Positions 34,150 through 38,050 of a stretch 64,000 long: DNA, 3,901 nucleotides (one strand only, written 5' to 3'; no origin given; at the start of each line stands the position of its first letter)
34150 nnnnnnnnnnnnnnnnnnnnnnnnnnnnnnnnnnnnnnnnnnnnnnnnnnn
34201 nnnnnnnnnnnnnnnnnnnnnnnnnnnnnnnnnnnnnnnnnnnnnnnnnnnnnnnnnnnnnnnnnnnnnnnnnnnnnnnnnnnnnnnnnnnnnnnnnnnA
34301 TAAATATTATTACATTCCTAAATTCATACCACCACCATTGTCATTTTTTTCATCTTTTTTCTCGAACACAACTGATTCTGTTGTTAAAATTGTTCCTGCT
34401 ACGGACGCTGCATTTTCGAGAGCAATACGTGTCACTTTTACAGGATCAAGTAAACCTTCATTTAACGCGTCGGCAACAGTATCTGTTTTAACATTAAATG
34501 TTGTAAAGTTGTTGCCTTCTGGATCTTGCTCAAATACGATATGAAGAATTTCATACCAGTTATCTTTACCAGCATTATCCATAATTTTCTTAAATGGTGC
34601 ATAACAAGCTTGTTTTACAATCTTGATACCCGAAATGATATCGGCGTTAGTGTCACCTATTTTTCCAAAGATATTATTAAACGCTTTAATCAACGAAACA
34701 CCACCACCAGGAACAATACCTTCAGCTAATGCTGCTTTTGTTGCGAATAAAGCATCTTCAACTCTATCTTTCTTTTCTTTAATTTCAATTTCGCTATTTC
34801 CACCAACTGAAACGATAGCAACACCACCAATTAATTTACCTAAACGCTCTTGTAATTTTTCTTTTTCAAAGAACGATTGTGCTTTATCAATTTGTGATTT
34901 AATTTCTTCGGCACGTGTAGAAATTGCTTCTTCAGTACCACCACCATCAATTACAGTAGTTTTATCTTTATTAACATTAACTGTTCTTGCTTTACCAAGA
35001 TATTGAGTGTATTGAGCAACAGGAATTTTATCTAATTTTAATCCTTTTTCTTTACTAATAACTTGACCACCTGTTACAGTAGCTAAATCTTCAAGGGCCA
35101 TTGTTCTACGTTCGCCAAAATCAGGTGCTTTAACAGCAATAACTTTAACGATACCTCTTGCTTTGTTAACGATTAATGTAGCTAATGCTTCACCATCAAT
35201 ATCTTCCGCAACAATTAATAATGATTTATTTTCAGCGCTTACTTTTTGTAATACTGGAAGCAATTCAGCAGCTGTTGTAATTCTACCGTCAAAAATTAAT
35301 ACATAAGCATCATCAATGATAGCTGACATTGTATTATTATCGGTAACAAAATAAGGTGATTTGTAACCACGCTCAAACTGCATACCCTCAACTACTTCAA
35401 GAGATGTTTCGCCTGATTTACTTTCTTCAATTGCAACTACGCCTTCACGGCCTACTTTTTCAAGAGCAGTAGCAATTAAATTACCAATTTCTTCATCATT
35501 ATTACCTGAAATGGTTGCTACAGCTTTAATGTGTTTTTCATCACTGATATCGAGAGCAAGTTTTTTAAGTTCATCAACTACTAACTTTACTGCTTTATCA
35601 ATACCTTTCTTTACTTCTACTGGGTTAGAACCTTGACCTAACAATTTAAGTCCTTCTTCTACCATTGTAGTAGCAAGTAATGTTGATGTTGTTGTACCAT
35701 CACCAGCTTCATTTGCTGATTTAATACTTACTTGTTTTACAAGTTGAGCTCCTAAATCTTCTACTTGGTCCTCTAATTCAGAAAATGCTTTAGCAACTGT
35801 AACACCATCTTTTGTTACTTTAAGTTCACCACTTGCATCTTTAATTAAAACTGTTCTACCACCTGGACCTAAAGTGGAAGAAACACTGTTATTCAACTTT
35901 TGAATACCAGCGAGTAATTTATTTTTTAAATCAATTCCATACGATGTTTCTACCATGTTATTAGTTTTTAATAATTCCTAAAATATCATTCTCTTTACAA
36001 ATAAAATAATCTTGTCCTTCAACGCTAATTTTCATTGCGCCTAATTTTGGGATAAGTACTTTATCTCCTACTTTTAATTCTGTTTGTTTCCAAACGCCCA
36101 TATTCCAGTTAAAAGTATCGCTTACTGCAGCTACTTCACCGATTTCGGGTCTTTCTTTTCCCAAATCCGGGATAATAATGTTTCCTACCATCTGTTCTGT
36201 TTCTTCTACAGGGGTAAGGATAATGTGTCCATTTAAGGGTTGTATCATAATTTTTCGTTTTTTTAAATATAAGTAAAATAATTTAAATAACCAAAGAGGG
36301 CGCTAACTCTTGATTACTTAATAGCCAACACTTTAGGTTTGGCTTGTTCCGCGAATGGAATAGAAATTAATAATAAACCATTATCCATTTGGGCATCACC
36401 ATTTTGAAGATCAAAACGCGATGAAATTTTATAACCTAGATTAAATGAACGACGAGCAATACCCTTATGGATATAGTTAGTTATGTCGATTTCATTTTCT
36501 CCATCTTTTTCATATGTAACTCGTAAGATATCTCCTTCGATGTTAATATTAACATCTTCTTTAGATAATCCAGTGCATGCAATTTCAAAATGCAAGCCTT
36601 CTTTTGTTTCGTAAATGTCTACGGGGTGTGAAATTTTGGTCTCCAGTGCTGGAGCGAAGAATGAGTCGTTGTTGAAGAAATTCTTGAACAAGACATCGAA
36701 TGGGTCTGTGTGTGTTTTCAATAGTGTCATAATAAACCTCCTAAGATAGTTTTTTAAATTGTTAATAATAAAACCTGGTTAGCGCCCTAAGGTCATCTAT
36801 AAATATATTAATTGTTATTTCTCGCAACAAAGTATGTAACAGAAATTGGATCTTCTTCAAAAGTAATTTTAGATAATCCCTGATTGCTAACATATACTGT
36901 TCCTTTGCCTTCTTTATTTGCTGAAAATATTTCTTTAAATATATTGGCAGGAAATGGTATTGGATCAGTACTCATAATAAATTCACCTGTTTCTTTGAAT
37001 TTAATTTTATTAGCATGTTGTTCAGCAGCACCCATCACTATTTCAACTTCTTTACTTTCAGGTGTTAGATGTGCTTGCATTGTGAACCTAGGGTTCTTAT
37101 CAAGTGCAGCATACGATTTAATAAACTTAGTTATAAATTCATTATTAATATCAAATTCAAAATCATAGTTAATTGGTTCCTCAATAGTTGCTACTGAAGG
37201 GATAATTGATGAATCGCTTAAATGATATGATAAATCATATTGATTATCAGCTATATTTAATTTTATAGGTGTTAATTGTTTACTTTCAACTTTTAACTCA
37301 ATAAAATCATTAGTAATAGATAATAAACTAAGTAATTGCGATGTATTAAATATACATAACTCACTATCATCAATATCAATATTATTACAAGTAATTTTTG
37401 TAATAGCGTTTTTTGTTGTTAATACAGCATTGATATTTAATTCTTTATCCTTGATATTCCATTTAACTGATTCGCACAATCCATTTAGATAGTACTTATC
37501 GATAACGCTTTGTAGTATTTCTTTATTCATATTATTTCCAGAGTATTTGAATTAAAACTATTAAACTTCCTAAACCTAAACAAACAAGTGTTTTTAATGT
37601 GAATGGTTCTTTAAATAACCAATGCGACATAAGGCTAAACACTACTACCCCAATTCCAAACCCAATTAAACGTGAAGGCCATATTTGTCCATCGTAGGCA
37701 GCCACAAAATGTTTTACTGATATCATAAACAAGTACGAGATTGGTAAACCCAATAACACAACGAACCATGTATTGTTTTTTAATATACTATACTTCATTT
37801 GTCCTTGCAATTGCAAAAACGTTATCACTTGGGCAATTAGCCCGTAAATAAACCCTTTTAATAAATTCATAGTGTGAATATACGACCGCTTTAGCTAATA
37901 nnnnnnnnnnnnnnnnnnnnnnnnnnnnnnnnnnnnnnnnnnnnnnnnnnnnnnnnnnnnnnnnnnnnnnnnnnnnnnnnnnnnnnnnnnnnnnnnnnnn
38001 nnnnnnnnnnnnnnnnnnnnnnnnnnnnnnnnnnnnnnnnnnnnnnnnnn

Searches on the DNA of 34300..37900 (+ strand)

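Call 4: search_dna_similar(query=window:34300-37900:+, collection=phages, mode=near, max_rows=30)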
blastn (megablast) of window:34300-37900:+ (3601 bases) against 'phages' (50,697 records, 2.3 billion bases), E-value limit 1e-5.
No match.

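Call 14: search_rna_families(source=window, start=35800, end=37000, threshold=evalue, max_evalue=10)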
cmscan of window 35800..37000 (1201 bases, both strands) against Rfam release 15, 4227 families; matches with E-value up to 10: 5.
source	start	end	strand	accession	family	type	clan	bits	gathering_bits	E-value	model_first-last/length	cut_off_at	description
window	36163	36280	+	RF00020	U5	Gene; snRNA; splicing;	-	19.7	40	4.9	1-117/117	no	U5 spliceosomal RNA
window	36907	36990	-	RF02107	DLEU2_3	Gene; lncRNA;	-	19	60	6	1-76/76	no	Deleted in lymphocytic leukemia 2 conserved region 3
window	36816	36847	+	RF03445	mir-7552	Gene; miRNA;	-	18.6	59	6.4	15-46/63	no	mir-7552 microRNA precursor family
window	36281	36324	+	RF01359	CRISPR-DR46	Gene; CRISPR;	-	18.5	50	8.8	1-38/38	no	CRISPR RNA direct repeat element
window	36251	36280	+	RF02377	SurA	Gene; sRNA;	-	10.8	100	4.4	179-208/279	no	SurA sRNA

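Call 25: search_rna_families(sources=[L025, L030, L024, L036, L037, L045, L055, L056, L071, L081, L085, L028], threshold=gathering)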
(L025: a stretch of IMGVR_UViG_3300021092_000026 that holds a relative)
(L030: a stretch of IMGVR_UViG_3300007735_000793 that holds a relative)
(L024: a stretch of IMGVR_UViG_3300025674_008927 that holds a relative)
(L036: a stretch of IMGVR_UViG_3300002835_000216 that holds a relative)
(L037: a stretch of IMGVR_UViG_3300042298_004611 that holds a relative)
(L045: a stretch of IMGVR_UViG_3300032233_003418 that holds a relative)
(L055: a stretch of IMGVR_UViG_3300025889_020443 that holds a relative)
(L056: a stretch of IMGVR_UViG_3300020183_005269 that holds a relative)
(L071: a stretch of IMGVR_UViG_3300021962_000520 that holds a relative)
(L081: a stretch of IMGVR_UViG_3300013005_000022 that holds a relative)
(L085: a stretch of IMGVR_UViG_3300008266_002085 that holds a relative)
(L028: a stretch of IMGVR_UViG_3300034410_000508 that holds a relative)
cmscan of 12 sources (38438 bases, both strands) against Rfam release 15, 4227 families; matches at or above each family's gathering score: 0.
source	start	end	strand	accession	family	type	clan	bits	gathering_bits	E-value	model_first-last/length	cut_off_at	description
